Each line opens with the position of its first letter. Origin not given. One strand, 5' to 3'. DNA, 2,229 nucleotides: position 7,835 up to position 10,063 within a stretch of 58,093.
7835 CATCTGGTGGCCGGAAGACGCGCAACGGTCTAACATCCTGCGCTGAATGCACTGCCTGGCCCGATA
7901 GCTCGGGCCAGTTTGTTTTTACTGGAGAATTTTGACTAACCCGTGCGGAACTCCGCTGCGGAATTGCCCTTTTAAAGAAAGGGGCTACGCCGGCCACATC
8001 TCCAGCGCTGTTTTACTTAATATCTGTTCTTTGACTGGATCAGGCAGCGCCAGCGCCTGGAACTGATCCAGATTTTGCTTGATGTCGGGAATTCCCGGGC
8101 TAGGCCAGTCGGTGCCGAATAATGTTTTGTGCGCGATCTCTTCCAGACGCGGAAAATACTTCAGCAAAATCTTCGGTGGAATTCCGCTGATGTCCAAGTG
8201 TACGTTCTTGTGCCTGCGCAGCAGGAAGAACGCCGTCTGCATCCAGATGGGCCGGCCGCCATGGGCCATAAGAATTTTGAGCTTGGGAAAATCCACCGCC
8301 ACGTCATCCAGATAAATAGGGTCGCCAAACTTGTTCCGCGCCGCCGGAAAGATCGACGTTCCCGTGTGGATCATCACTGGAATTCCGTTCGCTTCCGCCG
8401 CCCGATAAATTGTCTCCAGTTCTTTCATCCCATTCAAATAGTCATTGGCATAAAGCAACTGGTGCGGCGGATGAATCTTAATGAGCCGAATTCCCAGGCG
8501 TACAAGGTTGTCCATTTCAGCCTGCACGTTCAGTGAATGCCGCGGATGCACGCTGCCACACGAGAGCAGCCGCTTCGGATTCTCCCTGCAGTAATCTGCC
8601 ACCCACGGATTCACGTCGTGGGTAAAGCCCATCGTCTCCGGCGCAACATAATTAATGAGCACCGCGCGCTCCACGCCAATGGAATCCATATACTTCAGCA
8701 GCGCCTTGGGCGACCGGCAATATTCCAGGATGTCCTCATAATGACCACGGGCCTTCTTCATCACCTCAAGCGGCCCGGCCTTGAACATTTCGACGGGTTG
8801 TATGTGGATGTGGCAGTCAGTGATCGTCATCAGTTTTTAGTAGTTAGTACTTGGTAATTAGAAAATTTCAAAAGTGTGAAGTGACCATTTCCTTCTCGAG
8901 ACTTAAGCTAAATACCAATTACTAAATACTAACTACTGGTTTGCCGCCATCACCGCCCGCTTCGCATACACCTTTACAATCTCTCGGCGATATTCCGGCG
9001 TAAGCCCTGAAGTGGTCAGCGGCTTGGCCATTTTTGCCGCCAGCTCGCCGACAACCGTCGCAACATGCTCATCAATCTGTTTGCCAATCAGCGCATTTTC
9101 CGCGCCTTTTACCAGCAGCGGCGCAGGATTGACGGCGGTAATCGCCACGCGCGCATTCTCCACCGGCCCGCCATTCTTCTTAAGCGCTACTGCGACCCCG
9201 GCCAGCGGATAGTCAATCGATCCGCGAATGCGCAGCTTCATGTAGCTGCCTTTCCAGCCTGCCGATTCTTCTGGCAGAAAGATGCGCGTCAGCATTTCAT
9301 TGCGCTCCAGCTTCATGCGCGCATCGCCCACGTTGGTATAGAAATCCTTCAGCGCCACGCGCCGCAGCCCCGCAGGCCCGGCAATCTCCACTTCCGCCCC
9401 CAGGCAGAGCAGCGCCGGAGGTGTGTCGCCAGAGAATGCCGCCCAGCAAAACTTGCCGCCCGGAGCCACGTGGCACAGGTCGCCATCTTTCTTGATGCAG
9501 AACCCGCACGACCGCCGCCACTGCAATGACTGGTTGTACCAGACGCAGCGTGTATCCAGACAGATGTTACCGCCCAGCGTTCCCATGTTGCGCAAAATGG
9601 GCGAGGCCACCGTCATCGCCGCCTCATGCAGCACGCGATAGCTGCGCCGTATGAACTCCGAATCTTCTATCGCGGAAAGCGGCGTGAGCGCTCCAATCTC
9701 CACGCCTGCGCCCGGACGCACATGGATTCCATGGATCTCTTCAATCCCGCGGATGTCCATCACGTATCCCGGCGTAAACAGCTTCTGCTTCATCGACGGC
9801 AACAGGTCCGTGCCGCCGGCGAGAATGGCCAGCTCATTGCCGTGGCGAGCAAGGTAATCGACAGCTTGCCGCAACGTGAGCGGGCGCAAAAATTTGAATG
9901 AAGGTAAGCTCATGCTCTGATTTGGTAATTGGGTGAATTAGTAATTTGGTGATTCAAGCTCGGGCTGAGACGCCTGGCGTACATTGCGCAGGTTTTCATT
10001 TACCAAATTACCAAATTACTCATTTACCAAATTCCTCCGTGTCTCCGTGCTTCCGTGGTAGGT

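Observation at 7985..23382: Co-oriented aromatic acyl-CoA island pairing an HcrCAB-type molybdoenzyme with a BoxB-type oxygenase module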

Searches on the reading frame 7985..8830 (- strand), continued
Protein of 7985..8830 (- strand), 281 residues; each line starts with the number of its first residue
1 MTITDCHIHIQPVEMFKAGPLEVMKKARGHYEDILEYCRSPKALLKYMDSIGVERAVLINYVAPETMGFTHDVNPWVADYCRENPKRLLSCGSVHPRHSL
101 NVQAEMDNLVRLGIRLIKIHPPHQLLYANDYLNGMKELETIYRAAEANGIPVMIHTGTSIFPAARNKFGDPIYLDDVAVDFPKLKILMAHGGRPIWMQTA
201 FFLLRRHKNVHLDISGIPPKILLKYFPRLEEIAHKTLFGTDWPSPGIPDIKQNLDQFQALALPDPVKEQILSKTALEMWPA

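Call 87: search_dna_similar(query=window:7985-8830:-, collection=plasmids, mode=protein, max_rows=12)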
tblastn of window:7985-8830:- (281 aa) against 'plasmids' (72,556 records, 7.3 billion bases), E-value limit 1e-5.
Records with a match: 141; places in all: 149; records where one place covers at least 80% of the query: 107.
Best place of each record, by identity: <60% 141.
By first word of the organism name: Pseudosulfitobacter 43; Bacillus 9; Haloferax 8; Thermus 7; Rhizobium 7; Streptomyces 6; Natrinema 4; Rhodococcus 4; Haloarcula 3; Haloterrigena 2; and 44 more.
By predicted mobility (MOB-suite, as given by PLSDB): non-mobilizable 116; mobilizable 13; conjugative 12.
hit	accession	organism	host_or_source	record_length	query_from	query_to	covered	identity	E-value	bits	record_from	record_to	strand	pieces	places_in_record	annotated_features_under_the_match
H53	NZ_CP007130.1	Gemmatirosa kalamazoonensis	-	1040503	1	280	100%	48.6%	6e-84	281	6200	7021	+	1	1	record has no annotation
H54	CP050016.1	Haloarcula sp. JP-L23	-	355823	3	279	99%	46.1%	1e-75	257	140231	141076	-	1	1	amidohydrolase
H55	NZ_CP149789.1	Haloterrigena sp. KLK7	cell culture,salt lake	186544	3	279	99%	44.0%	5e-72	246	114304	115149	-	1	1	amidohydrolase family protein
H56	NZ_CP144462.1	Halalkalicoccus sp. FCH27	cell culture,Salt lake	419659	3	279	99%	43.1%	1e-74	254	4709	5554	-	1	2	amidohydrolase family protein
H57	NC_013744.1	Haloterrigena turkmenica DSM 5511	-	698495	3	275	97%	43.6%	8e-70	240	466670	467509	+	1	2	amidohydrolase family protein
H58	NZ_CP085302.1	Haladaptatus pallidirubidus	cell culture,saline soil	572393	5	279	98%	41.6%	1e-61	217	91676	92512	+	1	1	amidohydrolase family protein | hypothetical protein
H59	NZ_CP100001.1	Halorussus vallis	cell culture,saline soil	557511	5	270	95%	33.7%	6e-38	149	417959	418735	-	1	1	amidohydrolase family protein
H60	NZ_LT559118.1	Nonomuraea gerenzanensis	-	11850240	1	279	99%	31.7%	8e-33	134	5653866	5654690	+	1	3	none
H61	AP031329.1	Thermus thermophilus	-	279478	1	279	99%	29.1%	7e-27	116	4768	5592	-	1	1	hypothetical protein (x2)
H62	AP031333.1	Thermus thermophilus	-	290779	1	279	99%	29.1%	7e-27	116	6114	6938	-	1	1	hypothetical protein (x2)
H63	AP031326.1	Thermus thermophilus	-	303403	1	279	99%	29.1%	7e-27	116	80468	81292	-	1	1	hypothetical protein (x2)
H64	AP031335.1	Thermus thermophilus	-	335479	1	279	99%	29.1%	7e-27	116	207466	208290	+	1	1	hypothetical protein (x2)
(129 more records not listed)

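Call 90: get_annotated_region(hit=H54, flank=9000)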
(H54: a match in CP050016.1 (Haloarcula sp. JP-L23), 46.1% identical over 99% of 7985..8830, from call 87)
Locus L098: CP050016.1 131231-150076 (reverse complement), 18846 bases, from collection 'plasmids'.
description: Haloarcula sp. JP-L23 plasmid unnamed2, complete sequence
organism: Haloarcula sp. JP-L23 (NCBI taxid 2716717)
taxonomy: Archaea; Euryarchaeota; Halobacteria; Halobacteriales; Haloarculaceae; Haloarcula; Haloarcula sp. JP-L23
host: -; source: -; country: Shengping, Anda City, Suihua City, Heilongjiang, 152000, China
typing (MOB-suite, as given by PLSDB): non-mobilizable
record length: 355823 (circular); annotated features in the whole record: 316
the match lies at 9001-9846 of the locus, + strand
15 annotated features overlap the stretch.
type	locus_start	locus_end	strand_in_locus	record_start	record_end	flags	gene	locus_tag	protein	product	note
CDS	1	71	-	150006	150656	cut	-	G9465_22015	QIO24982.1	trimeric intracellular cation channel family protein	-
CDS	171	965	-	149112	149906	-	folP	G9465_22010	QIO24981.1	dihydropteroate synthase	-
CDS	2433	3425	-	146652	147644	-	trpD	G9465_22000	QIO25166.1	anthranilate phosphoribosyltransferase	-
CDS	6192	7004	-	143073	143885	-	-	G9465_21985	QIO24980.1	3-hydroxybutyryl-CoA dehydratase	-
CDS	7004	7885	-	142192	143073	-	-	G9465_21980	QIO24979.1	3-hydroxyacyl-CoA dehydrogenase family protein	-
CDS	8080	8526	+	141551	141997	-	-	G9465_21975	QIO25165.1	gamma carbonic anhydrase family protein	-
CDS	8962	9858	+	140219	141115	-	-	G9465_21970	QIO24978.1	amidohydrolase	-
CDS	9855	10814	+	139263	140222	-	-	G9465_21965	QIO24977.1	MBL fold metallo-hydrolase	-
CDS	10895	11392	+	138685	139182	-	-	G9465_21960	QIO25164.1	hypothetical protein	-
CDS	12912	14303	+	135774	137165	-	-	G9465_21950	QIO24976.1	UbiD family decarboxylase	-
CDS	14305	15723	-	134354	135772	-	-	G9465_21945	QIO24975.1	3-hydroxy-3-methylglutaryl CoA synthase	-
CDS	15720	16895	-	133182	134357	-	-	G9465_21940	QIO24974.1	thiolase domain-containing protein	-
CDS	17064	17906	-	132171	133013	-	-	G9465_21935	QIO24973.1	acyl-[acyl-carrier-protein] thioesterase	-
CDS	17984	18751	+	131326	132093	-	-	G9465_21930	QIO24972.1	enoyl-CoA hydratase/isomerase family protein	-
CDS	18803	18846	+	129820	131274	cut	-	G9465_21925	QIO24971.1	aldehyde dehydrogenase family protein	-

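Call 91: get_annotated_region(hit=H57, flank=9000)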
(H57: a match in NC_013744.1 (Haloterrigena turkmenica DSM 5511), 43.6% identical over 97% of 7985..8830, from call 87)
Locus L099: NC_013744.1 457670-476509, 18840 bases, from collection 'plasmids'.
description: Haloterrigena turkmenica DSM 5511 plasmid pHTUR01, complete sequence
organism: Haloterrigena turkmenica DSM 5511 (NCBI taxid 543526)
taxonomy: Archaea; Euryarchaeota; Halobacteria; Halobacteriales; Natrialbaceae; Haloterrigena; Haloterrigena turkmenica; Haloterrigena turkmenica DSM 5511
host: -; source: -; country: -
typing (MOB-suite, as given by PLSDB): non-mobilizable
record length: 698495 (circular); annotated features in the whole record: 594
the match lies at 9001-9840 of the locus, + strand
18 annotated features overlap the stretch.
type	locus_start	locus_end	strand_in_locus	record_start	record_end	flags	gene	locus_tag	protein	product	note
CDS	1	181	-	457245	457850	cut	-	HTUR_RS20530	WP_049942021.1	GNAT family N-acetyltransferase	-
CDS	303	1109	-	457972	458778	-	-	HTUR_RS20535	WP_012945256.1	enoyl-CoA hydratase-related protein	-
CDS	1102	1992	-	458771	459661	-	-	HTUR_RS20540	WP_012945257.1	3-hydroxyacyl-CoA dehydrogenase family protein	-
CDS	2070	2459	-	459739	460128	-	-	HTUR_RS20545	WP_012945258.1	hypothetical protein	-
CDS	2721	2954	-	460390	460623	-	-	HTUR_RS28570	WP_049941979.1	HTH domain-containing protein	-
CDS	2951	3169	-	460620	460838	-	-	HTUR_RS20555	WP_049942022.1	transcription initiation factor IIE, alpha subunit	-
CDS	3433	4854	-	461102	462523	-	-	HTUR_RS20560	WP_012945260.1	OB-fold domain-containing protein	-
CDS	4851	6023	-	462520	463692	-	-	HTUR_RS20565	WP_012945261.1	beta-ketoacyl synthase N-terminal-like domain-containing protein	-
CDS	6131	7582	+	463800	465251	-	-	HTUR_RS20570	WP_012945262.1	aldehyde dehydrogenase family protein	-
CDS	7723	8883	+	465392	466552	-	-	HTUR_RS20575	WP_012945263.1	acyl-CoA dehydrogenase family protein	-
CDS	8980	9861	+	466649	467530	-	-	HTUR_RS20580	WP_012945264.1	amidohydrolase family protein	-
CDS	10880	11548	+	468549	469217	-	-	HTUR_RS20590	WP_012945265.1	helix-turn-helix domain-containing protein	-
CDS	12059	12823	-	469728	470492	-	-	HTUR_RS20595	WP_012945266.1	IclR family transcriptional regulator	GO:0006355 - regulation of DNA-templated transcription [Evidence IEA]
CDS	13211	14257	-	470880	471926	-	-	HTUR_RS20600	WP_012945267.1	lactonase family protein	-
CDS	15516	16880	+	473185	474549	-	uxaC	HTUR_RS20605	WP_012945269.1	glucuronate isomerase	GO:0006064 - glucuronate catabolic process [Evidence IEA]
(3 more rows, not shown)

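Call 92: get_annotated_region(hit=H61, flank=14000)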
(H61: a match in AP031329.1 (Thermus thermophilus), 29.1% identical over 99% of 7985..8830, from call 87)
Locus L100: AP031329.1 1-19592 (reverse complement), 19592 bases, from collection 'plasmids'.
description: Thermus thermophilus TF24 plasmid pTF24b DNA, complete sequence
organism: Thermus thermophilus (NCBI taxid 274)
taxonomy: Bacteria; Deinococcota; Deinococci; Thermales; Thermaceae; Thermus; Thermus thermophilus
host: -; source: -; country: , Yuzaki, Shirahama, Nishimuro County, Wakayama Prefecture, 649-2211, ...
typing (MOB-suite, as given by PLSDB): non-mobilizable; replicon rep_cluster_1121
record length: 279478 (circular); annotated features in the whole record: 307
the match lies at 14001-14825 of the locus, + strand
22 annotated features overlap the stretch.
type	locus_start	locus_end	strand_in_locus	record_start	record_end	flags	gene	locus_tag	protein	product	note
CDS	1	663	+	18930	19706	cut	-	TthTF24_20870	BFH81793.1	enoyl-CoA hydratase-related protein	-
CDS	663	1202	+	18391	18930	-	-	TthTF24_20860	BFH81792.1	hypothetical protein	-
CDS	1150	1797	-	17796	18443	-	-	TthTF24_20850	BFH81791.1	TetR/AcrR family transcriptional regulator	-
CDS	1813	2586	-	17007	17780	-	-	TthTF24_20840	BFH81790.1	enoyl-CoA hydratase/isomerase family protein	-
CDS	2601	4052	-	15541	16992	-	-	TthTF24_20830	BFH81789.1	aldehyde dehydrogenase family protein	-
CDS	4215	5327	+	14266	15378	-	-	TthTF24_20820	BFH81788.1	ABC transporter substrate-binding protein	-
CDS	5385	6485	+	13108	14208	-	-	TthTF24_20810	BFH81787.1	transposase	-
CDS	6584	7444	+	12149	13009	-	-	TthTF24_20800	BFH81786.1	hypothetical protein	-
CDS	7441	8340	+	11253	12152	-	-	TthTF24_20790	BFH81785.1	branched-chain amino acid ABC transporter permease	-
CDS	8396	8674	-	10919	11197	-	-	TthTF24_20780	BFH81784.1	hypothetical protein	-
CDS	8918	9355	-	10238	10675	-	-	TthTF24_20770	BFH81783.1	hypothetical protein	-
CDS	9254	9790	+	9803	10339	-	-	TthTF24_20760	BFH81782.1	hypothetical protein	-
CDS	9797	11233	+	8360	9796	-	-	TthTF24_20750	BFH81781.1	aldehyde dehydrogenase family protein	-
CDS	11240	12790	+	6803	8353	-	-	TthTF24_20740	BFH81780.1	benzoate-CoA ligase family protein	-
CDS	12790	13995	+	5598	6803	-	-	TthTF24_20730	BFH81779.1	thiolase family protein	-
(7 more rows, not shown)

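Call 93: get_annotated_region(hit=H53, flank=12000)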
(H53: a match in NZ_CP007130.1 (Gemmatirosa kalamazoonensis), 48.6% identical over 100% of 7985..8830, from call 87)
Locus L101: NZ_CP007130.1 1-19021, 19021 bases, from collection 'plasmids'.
description: Gemmatirosa kalamazoonensis strain KBS708 plasmid 2, complete sequence
organism: Gemmatirosa kalamazoonensis (NCBI taxid 861299)
taxonomy: Bacteria; Gemmatimonadota; Gemmatimonadia; Gemmatimonadales; Gemmatimonadaceae; Gemmatirosa; Gemmatirosa kalamazoonensis
host: -; source: -; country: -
typing (MOB-suite, as given by PLSDB): non-mobilizable
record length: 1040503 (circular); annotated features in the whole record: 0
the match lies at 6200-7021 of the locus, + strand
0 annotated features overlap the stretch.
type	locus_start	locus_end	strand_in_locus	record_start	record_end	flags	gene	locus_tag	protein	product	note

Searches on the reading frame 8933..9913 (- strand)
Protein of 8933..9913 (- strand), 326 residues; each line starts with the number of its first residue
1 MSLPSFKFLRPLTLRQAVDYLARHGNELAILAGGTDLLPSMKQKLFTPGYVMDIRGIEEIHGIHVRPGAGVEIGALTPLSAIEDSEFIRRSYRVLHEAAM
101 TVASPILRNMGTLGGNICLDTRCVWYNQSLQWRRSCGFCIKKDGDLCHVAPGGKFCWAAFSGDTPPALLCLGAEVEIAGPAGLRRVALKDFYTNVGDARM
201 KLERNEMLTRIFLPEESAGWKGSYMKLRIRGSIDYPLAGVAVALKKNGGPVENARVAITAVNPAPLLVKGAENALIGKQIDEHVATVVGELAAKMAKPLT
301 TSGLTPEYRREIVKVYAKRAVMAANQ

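Call 3: search_protein_families(library=pfam, proteins=[window:8933-9913:-])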
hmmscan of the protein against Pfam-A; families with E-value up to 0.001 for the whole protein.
window:8933-9913:- (326 aa): 2 families
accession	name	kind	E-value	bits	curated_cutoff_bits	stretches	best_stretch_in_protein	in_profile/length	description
PF00941.27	FAD_binding_5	-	7.5e-43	146.7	27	1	5-215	2-169/170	FAD binding domain in molybdopterin dehydrogenase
PF03450.22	CO_deh_flav_C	-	1.5e-16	60.9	25.5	1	230-322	8-100/102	CO dehydrogenase flavoprotein C-terminal domain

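Call 4: search_protein_families(library=ncbifam, proteins=[window:8933-9913:-])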
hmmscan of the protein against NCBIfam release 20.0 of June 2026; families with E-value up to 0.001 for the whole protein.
window:8933-9913:- (326 aa): 7 families
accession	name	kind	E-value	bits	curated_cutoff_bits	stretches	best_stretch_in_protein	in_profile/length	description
TIGR03195.1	4hydrxCoA_B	equivalog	9e-96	320.8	404.55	1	3-321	2-316/321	4-hydroxybenzoyl-CoA reductase subunit beta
NF043083.1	XdhB_XDHase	equivalog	1.2e-53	182.2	310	2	152-324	112-283/289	xanthine dehydrogenase subunit XdhB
NF041019.1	glyceraldDH_beta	equivalog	1.1e-52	179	350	2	152-322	112-278/280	glyceraldehyde dehydrogenase subunit beta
NF007427.0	PRK09971.1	equivalog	4e-51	174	287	2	152-324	112-283/292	xanthine dehydrogenase FAD-binding subunit XdhB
TIGR02963.1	xanthine_xdhA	equivalog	1.8e-28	99.4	467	2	152-319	297-463/468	xanthine dehydrogenase small subunit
TIGR03199.1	pucC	equivalog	3.9e-19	69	306.05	2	11-119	1-108/264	xanthine dehydrogenase subunit C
TIGR03312.1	Se_sel_red_FAD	hypoth_equivalog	1.3e-08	34.4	241.5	1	7-118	3-107/257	molybdopterin-dependent oxidoreductase FAD-binding subunit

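Call 11: search_solved_structures(query=window:8933-9913:-, show_alignments=1, max_evalue=1e-10)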
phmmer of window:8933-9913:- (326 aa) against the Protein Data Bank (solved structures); distinct sequences matched with E-value up to 1e-10: 13.
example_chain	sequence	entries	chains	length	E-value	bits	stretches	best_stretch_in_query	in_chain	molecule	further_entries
1rm6_B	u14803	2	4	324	3.6e-67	229.7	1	3-320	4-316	4-hydroxybenzoyl-CoA reductase beta subunit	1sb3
1zxi_C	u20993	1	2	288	1.1e-35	126.3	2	5-117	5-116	Carbon monoxide dehydrogenase medium chain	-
1n5w_C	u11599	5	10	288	1.5e-35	125.8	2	5-117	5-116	Carbon monoxide dehydrogenase medium chain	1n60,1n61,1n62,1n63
4zoh_B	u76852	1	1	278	1.6e-35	125.7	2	161-324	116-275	Putative oxidoreductase FAD-binding subunit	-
1ffu_C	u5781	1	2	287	1.7e-33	119.1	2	3-118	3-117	CUTM, FLAVOPROTEIN OF CARBON MONOXIDE DEHYDROGENASE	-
1ffv_C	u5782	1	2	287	3e-32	115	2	3-118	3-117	CUTM, FLAVOPROTEIN OF CARBON MONOXIDE DEHYDROGENASE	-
8uem_B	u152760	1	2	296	1.4e-29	106.2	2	168-320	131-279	Carbon monoxide dehydrogenase medium chain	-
5y6q_B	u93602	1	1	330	1.3e-26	96.4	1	28-323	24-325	Aldehyde oxidase medium subunit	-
3hrd_C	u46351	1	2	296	1.6e-25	92.9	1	5-118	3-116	Nicotinate dehydrogenase FAD-subunit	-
1t3q_C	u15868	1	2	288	9.4e-24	87.1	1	162-325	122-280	quinoline 2-oxidoreductase medium subunit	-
5g5g_B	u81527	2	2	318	2e-23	86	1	29-273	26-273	PUTATIVE XANTHINE DEHYDROGENASE YAGR MOLYBDENUM-BINDING SU SUBUNIT | Aldehyde oxidoreductase FAD-binding subunit PaoB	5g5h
7dqx_B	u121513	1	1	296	1.8e-19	73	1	2-118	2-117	6-hydroxypseudooxynicotine dehydrogenase complex subunit alpha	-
7dqx_E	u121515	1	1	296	2.1e-19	72.7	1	2-118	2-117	6-hydroxypseudooxynicotine dehydrogenase complex subunit alpha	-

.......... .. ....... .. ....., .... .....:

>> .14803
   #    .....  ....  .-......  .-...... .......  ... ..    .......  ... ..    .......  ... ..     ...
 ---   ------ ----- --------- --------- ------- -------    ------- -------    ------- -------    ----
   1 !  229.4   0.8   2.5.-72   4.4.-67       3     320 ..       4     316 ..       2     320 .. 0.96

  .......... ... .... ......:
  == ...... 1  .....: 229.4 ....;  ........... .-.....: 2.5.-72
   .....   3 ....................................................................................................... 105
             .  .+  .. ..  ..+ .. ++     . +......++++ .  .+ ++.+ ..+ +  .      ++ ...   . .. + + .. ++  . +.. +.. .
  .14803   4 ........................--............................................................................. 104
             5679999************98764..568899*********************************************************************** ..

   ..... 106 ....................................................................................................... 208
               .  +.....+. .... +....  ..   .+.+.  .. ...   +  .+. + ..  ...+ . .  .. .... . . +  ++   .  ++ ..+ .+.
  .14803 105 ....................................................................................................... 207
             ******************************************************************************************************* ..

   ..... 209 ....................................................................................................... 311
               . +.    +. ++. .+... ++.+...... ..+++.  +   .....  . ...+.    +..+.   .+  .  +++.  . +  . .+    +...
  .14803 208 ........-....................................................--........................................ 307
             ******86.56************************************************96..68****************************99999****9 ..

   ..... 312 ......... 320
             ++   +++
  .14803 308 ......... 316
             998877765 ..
